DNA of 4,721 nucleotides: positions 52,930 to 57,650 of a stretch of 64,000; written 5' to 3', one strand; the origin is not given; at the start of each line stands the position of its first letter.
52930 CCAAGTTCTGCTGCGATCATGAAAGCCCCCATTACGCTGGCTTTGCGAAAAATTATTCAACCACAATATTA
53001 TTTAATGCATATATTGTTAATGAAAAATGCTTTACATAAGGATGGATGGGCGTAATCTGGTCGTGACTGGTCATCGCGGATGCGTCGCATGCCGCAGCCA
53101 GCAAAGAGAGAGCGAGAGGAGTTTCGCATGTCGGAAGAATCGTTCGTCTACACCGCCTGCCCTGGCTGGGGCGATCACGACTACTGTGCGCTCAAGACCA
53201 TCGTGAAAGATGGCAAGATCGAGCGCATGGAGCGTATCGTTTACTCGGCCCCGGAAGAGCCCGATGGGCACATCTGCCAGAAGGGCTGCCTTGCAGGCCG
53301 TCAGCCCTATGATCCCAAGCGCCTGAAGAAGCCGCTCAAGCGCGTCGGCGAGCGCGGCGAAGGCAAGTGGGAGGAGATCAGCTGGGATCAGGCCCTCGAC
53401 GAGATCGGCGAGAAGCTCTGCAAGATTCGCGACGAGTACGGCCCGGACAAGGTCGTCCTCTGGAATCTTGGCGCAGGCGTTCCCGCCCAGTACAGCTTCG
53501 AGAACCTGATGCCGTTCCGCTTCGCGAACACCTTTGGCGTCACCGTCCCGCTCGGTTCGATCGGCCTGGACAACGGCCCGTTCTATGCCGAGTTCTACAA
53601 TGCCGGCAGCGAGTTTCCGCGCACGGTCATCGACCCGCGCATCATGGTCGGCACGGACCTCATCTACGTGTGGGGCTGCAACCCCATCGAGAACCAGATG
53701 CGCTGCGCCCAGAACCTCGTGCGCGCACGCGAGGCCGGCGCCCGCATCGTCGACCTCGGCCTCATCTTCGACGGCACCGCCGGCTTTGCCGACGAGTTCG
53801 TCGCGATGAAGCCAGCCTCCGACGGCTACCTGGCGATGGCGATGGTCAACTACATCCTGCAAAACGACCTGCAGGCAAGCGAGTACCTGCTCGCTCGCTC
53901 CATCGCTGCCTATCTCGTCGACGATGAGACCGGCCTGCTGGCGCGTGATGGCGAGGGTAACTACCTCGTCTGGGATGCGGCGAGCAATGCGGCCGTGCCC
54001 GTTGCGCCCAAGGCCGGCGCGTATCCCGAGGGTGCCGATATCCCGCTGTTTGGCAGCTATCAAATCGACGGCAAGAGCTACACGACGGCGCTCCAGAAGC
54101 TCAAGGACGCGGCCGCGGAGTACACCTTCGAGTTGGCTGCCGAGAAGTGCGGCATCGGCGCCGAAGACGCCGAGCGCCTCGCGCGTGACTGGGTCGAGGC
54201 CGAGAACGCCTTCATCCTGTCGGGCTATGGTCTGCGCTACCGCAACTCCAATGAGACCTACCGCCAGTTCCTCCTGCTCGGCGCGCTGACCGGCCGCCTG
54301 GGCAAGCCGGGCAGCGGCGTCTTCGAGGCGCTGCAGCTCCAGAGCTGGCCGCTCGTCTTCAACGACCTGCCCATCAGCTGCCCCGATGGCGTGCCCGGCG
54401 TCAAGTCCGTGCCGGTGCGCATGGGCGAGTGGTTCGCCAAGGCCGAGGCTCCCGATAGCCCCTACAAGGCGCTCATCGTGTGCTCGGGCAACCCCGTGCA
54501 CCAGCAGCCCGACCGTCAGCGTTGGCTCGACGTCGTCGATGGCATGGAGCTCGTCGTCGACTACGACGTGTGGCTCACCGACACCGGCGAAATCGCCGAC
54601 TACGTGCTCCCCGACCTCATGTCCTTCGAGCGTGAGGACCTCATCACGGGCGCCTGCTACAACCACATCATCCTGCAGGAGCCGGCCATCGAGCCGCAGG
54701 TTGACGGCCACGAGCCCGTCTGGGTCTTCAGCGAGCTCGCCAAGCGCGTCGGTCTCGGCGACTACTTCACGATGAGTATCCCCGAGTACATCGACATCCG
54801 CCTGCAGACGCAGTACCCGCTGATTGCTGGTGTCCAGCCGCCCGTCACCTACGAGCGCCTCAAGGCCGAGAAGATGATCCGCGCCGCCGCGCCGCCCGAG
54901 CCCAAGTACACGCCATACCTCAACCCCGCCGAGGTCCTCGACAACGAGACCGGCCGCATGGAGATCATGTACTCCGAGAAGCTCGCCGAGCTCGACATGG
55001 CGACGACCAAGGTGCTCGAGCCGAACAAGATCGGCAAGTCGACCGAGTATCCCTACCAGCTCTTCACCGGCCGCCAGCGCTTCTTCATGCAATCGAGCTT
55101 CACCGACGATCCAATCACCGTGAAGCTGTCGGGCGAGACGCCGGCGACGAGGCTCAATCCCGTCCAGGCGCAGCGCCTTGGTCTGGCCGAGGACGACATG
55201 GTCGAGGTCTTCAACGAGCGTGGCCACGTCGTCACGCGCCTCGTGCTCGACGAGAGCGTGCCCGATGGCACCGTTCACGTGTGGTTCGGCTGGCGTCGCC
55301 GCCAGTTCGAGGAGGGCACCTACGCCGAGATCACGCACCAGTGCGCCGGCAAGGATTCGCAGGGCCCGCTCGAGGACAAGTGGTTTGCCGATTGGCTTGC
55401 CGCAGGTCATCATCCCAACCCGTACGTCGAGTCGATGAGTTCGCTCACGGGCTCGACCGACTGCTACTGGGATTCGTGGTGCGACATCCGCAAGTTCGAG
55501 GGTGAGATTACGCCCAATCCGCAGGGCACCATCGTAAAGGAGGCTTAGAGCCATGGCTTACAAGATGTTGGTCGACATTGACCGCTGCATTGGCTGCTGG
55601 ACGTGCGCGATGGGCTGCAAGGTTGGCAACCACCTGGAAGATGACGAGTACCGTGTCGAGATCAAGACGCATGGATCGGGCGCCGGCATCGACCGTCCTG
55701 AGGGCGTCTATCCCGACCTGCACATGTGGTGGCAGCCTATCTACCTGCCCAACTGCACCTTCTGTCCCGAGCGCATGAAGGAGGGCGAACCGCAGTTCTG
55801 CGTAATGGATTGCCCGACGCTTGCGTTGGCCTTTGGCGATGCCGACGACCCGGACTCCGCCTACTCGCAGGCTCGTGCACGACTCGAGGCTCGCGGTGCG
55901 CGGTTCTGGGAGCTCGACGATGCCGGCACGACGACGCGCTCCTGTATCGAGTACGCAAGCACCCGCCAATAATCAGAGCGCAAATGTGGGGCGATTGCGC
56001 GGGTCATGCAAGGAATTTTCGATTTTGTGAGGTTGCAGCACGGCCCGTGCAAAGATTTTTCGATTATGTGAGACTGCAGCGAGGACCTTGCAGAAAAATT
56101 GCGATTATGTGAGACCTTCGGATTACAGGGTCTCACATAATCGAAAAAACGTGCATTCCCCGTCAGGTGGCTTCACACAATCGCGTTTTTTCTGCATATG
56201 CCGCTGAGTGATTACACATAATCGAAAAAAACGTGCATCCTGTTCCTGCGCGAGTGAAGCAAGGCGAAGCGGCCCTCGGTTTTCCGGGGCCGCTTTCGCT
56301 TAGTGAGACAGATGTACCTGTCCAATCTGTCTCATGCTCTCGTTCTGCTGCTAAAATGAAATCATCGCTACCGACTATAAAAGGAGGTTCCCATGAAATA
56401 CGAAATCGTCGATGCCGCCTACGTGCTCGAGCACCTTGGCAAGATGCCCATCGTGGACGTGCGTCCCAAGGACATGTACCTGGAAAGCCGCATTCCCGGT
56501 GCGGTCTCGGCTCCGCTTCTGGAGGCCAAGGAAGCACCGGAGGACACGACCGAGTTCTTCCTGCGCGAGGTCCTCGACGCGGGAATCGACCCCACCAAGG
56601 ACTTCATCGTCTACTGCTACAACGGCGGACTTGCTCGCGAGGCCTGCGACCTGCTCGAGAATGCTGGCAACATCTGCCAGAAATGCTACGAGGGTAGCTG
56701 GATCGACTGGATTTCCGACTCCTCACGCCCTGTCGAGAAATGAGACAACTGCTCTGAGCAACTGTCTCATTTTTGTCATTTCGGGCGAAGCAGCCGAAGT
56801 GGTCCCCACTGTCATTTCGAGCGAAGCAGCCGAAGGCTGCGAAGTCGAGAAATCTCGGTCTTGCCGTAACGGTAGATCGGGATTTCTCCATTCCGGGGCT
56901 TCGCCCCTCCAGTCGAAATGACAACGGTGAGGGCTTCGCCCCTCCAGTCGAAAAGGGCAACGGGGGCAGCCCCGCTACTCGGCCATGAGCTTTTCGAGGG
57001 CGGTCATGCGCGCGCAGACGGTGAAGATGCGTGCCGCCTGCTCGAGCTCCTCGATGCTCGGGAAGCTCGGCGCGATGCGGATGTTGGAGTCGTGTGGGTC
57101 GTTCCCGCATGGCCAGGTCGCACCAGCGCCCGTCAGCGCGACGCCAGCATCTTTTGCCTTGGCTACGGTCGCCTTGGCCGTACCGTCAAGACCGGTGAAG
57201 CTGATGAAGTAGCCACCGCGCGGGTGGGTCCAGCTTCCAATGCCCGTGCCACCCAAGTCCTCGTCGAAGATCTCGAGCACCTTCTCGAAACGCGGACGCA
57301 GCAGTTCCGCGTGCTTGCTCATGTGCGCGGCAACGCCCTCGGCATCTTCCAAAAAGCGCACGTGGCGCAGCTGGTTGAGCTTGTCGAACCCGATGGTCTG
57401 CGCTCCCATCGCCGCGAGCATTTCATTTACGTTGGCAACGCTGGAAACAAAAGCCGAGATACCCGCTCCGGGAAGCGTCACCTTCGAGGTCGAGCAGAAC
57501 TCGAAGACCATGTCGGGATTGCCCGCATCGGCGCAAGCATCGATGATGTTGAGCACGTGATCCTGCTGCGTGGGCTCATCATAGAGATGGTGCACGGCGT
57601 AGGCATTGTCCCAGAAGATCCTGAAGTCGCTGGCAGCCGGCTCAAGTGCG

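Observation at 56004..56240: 240-bp compound palindrome built from six ~41-bp units (three forward, three inverted)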

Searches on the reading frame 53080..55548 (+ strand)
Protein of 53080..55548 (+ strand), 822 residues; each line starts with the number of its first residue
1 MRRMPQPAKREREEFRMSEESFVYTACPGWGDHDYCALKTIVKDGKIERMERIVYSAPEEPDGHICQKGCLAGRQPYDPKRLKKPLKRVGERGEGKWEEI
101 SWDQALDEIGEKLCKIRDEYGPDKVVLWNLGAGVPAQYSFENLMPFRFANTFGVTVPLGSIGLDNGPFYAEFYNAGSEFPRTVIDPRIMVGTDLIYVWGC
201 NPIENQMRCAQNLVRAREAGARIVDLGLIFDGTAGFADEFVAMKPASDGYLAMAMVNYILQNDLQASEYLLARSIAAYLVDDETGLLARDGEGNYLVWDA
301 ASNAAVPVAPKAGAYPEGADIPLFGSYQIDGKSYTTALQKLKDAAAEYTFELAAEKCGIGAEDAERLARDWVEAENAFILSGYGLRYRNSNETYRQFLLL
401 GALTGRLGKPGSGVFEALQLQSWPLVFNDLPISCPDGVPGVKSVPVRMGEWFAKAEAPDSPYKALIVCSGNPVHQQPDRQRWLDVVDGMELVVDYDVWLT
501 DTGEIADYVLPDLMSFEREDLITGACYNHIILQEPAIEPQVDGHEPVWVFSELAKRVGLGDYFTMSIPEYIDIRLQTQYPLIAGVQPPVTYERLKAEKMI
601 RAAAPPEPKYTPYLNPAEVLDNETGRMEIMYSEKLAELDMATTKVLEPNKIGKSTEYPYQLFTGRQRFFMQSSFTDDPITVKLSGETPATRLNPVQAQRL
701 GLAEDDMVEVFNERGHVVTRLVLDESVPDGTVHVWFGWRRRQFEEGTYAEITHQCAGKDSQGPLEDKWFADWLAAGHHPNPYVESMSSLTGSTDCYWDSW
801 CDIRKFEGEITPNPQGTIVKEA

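Call 9: search_protein_families(library=pfam, proteins=[window:53080-55548:+])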
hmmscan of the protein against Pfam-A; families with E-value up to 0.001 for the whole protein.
window:53080-55548:+ (822 aa): 2 families
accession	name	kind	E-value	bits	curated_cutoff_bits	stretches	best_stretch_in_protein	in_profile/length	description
PF00384.28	Molybdopterin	-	2e-33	116.3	24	1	81-556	1-353/353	Molybdopterin oxidoreductase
PF01568.27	Molydop_binding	-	4.1e-14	53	26.8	1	660-752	2-93/110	Molydopterin dinucleotide binding domain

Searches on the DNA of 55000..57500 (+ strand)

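Call 7: search_rna_families(source=window, start=55000, end=57500, threshold=evalue, max_evalue=10)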
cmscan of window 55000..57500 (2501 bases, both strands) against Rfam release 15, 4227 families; matches with E-value up to 10: 2.
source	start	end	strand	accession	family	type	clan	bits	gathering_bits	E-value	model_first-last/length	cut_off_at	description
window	56736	56806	-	RF00116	C0465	Gene; sRNA;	-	17.2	40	9.3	1-78/78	no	C0465 RNA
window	56947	56969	+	RF02927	Actino-ugpB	Gene; sRNA;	-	16.5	42.5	9.6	1-61/61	no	Actino-ugpB RNA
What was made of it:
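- On Known RNA families (Rfam 15): Nothing overlaps the array even at E <= 10 (call 7).
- Tried and rejected: Known RNA: the Rfam search at E <= 10 found nothing on the array (call 7).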

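Call 48: search_dna_similar(query=window:55997-56245:+, collection=plasmids, mode=distant, max_evalue=0.01, max_rows=15)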
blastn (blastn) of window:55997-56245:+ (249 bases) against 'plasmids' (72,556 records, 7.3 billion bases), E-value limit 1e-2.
No match.

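Call 49: search_dna_similar(query=window:55997-56245:+, collection=phages, mode=distant, max_evalue=0.01, max_rows=15)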
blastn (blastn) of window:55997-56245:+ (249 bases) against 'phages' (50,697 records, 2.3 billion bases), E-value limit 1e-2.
No match.
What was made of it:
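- On Plasmid/phage iteron or centromere array: There is no similarity in 72,556 plasmids or 50,697 phages (calls 48, 49).
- Closest known: Plasmid centromeres and iteron arrays. Different: They have no match in plasmid or phage collections (calls 48, 49).
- Tried and rejected: Plasmid or phage origin: there was no blastn match (calls 48, 49).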

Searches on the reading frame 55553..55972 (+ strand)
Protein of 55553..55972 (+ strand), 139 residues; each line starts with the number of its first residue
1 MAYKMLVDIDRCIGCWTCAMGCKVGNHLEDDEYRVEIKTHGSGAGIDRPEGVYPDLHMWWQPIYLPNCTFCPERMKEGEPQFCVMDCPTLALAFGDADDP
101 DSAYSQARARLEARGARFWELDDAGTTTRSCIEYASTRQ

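Call 9: search_protein_families(library=pfam, proteins=[window:55553-55972:+])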
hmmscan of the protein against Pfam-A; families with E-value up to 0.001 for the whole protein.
window:55553-55972:+ (139 aa): 2 families
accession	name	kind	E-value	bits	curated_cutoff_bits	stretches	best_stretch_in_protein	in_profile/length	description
PF13247.11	Fer4_11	-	0.00014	22.4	26.2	1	61-96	64-99/100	4Fe-4S dicluster domain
PF13187.11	Fer4_9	-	0.00021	21.7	27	1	11-89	1-49/52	4Fe-4S dicluster domain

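Call 11: find_encoding_contigs(protein=window:55553-55972:+, flank=6000, max_places=10)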
Protein window:55553-55972:+ (139 aa): 8 contigs read that carry it; 6 places shown.
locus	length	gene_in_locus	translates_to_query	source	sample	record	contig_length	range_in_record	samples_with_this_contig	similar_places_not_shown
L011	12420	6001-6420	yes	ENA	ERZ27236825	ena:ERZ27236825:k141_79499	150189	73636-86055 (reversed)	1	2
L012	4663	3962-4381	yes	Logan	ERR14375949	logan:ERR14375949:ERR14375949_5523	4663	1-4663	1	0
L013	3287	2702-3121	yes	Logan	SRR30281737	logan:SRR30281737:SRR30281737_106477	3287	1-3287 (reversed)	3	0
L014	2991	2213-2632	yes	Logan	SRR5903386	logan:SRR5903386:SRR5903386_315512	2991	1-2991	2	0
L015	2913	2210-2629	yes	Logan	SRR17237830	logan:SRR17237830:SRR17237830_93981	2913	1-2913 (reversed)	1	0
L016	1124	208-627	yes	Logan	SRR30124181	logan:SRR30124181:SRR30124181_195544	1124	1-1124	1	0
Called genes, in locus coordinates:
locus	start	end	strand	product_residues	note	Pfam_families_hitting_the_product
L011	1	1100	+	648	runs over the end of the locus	PF00724:Oxidored_FMN, PF01207:Dus (weak), PF07992:Pyr_redox_2, PF12831:FAD_oxidored (weak), PF13450:NAD_binding_8 (weak), PF13738:Pyr_redox_3, PF00070:Pyr_redox, PF01134:GIDA, +6 more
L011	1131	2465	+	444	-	PF12832:MFS_1_like, PF07690:MFS_1, PF12832:MFS_1_like, PF07690:MFS_1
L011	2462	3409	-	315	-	PF01047:MarR, PF12802:MarR_2 (weak), PF13463:HTH_27 (weak), PF22381:Staph_reg_Sar_Rot, PF01047:MarR (weak), PF12802:MarR_2, PF13463:HTH_27 (weak), PF13601:HTH_34 (weak), +2 more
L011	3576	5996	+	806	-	PF00384:Molybdopterin, PF01568:Molydop_binding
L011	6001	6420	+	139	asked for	-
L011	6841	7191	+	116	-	PF00581:Rhodanese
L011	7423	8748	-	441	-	PF12897:Asp_aminotransf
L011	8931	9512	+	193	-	PF07155:ECF-ribofla_trS, PF12822:ECF_trnsprt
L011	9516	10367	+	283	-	PF00005:ABC_tran, PF02463:SMC_N (faint), PF13304:AAA_21 (faint), PF27471:EcfA1_C (weak)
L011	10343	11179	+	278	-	PF00005:ABC_tran, PF02463:SMC_N (faint), PF13304:AAA_21, PF27471:EcfA1_C (faint)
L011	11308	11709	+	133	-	-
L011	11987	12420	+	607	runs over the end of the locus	PF00009:GTP_EFTU, PF01926:MMR_HSR1 (faint), PF22042:EF-G_D2, PF03144:GTP_EFTU_D2, PF00679:EFG_C, PF21018:BipA_C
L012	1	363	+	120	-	?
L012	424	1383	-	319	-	PF01047:MarR, PF01978:TrmB (faint), PF13463:HTH_27 (faint), PF22381:Staph_reg_Sar_Rot (weak), PF01047:MarR, PF12802:MarR_2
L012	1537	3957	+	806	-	PF00384:Molybdopterin, PF01568:Molydop_binding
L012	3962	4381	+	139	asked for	-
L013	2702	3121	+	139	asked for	-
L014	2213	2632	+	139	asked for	-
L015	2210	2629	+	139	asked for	-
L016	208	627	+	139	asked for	-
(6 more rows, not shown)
